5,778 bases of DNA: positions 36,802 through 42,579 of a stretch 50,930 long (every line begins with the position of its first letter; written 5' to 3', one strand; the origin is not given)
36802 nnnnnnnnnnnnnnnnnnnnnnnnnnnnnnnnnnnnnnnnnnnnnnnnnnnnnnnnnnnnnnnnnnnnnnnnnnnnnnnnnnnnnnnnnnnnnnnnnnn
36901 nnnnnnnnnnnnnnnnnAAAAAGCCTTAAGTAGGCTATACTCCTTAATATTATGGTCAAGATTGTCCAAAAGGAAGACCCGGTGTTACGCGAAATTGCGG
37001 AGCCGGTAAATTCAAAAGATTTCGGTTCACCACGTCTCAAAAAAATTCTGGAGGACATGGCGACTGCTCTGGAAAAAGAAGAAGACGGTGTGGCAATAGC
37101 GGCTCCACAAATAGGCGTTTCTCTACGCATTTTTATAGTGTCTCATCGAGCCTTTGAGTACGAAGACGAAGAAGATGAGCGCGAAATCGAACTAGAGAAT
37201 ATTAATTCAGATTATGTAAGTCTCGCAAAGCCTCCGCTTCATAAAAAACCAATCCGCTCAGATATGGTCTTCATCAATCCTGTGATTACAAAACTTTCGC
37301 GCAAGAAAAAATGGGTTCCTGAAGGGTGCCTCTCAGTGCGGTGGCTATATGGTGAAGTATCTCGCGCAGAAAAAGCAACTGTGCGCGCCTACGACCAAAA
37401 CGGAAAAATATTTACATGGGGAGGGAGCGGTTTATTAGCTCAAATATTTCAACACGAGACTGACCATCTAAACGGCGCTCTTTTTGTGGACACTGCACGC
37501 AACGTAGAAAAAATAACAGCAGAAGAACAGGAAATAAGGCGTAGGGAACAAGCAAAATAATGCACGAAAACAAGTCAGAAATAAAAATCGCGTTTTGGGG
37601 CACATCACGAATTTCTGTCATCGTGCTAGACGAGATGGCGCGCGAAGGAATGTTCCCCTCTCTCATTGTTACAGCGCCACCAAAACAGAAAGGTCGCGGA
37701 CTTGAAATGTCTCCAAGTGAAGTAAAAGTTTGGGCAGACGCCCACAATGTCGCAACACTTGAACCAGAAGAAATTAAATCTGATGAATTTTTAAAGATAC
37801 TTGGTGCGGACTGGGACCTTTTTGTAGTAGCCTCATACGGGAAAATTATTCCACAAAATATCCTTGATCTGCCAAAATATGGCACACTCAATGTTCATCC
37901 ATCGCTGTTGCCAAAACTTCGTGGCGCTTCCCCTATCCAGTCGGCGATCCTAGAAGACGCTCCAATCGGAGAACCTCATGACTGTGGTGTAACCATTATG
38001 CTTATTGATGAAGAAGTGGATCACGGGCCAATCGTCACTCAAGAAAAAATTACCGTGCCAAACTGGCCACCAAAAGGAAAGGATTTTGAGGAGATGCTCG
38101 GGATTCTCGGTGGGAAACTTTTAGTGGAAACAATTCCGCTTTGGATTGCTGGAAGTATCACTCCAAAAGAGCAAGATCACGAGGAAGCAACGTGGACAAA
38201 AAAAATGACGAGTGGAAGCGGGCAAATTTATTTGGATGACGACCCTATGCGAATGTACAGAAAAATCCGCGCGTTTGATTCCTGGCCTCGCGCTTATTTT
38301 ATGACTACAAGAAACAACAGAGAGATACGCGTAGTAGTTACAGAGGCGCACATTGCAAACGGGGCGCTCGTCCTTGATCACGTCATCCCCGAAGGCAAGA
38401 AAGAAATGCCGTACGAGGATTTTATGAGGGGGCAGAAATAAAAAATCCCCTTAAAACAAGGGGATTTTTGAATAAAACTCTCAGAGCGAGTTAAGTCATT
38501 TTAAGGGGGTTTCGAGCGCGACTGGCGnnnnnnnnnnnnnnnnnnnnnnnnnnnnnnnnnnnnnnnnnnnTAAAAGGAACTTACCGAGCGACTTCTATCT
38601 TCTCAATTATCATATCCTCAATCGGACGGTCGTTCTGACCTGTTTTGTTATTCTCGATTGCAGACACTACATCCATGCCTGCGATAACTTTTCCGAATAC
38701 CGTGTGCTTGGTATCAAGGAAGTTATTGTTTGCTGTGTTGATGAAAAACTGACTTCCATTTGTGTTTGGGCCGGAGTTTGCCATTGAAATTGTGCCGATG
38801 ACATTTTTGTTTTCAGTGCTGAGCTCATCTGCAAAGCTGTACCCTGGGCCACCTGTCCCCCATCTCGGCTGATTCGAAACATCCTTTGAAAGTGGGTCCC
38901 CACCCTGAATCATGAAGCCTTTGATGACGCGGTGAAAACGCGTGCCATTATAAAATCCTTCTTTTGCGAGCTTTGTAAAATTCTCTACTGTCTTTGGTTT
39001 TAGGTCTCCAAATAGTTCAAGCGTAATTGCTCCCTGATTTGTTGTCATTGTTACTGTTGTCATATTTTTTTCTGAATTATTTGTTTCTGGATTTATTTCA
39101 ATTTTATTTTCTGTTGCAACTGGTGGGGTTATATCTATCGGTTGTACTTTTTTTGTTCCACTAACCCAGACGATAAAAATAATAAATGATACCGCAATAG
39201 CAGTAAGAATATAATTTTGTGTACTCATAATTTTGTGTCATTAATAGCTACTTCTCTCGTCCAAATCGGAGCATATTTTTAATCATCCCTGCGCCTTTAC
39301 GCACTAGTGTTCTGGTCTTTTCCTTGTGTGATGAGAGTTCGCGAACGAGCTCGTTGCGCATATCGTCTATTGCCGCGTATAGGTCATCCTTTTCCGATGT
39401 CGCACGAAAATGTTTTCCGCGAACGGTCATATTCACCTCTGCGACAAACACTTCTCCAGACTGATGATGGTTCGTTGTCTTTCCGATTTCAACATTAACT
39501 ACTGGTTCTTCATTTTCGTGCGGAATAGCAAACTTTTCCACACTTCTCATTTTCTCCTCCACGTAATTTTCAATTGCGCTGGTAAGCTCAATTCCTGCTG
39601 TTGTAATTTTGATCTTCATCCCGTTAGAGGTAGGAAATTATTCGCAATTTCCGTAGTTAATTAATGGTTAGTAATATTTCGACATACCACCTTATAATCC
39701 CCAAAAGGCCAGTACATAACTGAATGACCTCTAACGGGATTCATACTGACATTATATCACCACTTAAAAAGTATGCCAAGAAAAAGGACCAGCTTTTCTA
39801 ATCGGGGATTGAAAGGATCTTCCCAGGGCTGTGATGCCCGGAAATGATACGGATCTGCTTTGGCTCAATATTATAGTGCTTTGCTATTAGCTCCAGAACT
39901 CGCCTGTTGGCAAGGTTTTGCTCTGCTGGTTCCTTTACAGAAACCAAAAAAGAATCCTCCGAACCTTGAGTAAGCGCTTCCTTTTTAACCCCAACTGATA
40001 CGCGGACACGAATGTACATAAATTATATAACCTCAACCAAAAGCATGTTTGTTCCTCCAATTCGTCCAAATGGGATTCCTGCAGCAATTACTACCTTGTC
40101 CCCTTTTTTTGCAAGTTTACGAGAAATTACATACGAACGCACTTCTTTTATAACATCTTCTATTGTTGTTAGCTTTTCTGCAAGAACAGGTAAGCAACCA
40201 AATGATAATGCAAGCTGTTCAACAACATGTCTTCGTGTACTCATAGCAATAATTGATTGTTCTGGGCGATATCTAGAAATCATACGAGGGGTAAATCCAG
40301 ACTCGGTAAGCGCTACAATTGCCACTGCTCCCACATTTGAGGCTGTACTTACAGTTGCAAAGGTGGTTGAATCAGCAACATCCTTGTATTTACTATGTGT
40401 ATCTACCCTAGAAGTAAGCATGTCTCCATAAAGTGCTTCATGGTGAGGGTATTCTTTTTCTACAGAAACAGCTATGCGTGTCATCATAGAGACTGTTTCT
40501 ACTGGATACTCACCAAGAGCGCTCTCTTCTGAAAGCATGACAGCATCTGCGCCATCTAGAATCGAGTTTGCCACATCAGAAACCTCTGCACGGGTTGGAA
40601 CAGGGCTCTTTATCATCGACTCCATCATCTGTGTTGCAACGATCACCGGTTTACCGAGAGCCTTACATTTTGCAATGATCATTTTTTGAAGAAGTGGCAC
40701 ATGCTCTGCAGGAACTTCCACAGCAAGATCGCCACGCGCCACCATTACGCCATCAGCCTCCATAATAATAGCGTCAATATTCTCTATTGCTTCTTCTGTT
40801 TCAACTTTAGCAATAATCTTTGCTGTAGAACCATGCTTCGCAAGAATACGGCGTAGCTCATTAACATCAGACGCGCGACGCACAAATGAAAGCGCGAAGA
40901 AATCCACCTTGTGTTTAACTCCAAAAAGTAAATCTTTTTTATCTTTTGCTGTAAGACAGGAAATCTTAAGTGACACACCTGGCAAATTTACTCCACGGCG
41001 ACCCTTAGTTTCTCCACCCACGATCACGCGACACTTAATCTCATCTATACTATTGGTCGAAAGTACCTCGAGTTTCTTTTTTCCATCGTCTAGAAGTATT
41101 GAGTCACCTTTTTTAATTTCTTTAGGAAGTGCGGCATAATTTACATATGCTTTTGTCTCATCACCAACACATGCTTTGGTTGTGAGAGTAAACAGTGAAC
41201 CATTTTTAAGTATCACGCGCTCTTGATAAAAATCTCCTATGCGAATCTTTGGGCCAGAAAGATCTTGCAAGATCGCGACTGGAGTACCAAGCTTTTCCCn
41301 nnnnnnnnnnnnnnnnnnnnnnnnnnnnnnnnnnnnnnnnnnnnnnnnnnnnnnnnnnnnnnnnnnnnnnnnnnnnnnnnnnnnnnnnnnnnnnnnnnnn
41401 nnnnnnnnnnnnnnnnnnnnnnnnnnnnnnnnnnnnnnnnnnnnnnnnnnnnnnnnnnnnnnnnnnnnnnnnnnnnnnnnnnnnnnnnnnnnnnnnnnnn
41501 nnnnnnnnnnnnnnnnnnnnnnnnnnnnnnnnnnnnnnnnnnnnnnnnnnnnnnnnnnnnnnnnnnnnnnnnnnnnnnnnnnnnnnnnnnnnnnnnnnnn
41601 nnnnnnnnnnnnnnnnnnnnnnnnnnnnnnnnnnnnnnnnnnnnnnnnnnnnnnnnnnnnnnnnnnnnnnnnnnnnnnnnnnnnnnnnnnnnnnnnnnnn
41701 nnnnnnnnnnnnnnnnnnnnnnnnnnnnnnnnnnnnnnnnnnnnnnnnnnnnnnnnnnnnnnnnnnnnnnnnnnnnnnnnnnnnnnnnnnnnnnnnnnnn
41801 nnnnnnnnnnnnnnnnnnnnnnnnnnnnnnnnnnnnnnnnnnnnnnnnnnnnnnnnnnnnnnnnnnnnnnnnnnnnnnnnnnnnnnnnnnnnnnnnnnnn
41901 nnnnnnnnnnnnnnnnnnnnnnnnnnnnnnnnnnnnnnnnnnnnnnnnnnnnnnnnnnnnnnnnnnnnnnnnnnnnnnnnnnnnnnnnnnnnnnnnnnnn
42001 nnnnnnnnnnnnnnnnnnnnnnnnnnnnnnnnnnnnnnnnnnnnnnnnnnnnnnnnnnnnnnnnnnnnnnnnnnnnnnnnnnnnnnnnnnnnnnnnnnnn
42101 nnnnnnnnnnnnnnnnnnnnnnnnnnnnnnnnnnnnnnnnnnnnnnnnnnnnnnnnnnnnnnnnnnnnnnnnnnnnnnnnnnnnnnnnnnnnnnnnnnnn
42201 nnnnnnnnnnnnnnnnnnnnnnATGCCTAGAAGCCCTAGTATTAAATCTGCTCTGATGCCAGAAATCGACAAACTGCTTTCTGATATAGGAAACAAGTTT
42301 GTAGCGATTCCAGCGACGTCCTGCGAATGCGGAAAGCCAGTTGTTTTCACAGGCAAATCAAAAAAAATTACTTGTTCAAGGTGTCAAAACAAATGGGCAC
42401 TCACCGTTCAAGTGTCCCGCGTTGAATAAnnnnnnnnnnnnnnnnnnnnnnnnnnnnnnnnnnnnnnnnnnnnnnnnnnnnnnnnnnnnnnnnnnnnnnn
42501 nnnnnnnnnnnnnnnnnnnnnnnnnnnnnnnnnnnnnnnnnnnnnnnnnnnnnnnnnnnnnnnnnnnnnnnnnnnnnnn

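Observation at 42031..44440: Base-perfect 547-bp direct repeats next to tRNA-Asn bracket a NYN-RNase/small-RNA module (possible excisable 1,863-bp unit without integrase)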

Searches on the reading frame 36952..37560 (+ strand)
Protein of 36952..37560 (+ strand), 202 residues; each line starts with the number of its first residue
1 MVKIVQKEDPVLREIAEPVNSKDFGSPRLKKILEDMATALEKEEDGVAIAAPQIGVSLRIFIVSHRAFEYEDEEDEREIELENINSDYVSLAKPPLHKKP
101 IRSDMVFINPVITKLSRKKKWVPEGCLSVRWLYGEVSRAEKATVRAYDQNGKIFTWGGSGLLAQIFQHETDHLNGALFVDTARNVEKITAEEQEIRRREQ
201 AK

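Call 43: search_protein_families(library=pfam, proteins=[window:36952-37560:+], max_evalue=0.00001)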
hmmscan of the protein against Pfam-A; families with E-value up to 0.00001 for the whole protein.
window:36952-37560:+ (202 aa): 1 family
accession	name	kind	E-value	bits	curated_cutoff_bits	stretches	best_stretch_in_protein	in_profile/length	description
PF01327.26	Pep_deformylase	-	4.1e-43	147.1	22.8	1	2-186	2-154/156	Polypeptide deformylase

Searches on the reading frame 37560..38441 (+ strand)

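Call 43: search_protein_families(library=pfam, proteins=[window:37560-38441:+], max_evalue=0.00001)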
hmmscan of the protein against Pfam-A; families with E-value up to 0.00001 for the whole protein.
window:37560-38441:+ (293 aa): 2 families
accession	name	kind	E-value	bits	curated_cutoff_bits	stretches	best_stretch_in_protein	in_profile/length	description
PF00551.24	Formyl_trans_N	-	1.3e-26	93.9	26.1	1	10-166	3-156/181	Formyl transferase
PF02911.23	Formyl_trans_C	-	8.6e-08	32.7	21.1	0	217-265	3-47/100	Formyl transferase, C-terminal domain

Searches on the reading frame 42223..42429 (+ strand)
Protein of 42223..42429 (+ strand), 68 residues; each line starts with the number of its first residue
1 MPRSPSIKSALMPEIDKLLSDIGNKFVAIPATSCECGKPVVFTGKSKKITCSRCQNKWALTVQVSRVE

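Call 8: search_protein_families(library=pfam, proteins=[window:42223-42429:+], max_evalue=1)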
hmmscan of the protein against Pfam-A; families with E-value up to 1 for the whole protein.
window:42223-42429:+ (68 aa): 3 families
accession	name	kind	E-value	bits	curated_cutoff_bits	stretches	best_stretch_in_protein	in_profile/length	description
PF13717.11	Zn_ribbon_4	-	0.021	15.2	30.3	1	44-58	21-35/36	zinc-ribbon domain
PF10080.14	FtrD-like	-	0.036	14.6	26.3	1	31-60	34-63/101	Membrane iron-sulfur containing protein FtrD-like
PF19134.6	DUF5817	-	0.1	13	31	1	35-59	8-32/57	Domain of unknown function (DUF5817)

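Call 12: find_homologous_proteins(query=window:42223-42429:+, max_evalue=0.01)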
Query window:42223-42429:+ (68 aa): 1 proteins with E <= 0.01 among 1 candidates.
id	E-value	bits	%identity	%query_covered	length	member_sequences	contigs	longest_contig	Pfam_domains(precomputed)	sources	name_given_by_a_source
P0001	2.1e-26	108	72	100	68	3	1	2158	-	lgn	-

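Call 20: find_encoding_contigs(protein=P0001, flank=10000)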
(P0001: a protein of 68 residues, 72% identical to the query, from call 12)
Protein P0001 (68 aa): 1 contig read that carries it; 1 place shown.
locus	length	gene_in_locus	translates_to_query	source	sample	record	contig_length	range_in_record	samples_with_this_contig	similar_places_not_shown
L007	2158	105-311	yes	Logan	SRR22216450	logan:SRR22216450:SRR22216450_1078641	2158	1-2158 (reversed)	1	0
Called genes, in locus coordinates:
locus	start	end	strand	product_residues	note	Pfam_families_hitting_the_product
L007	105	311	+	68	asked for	-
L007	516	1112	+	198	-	-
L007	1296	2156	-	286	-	?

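Call 57: search_protein_families(library=padloc, proteins=[window:42223-42429:+], max_evalue=0.1)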
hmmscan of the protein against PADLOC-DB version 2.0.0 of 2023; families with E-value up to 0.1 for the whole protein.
window:42223-42429:+ (68 aa): 0 families

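Call 58: search_protein_families(library=ncbifam, proteins=[window:42223-42429:+], max_evalue=0.1)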
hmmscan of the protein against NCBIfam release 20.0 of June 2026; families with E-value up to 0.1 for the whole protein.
window:42223-42429:+ (68 aa): 0 families

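Call 79: predict_structure(alignment_id=A2)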
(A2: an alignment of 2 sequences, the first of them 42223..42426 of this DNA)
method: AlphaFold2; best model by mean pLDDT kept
length: 68 residues; sequences in the alignment: 2
mean_pLDDT: 48.8   pTM: 0.27
mean pLDDT of the five models: 48.8, 48.2, 45.3, 43.7, 41.7
residues with pLDDT >= 90: 0; 70-90: 0; 50-70: 27; < 50: 41
segments of 3 or more residues with pLDDT < 50: 1-5, 25-34, 39-50, 59-68
pLDDT, mean of each block of 10 residues (from residue 1): 47 62 49 50 41 49 42
secondary structure, 60 per line:
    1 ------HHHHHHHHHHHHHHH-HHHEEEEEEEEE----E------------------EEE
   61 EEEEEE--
elements in order: H7-21 E26-34 E58-66
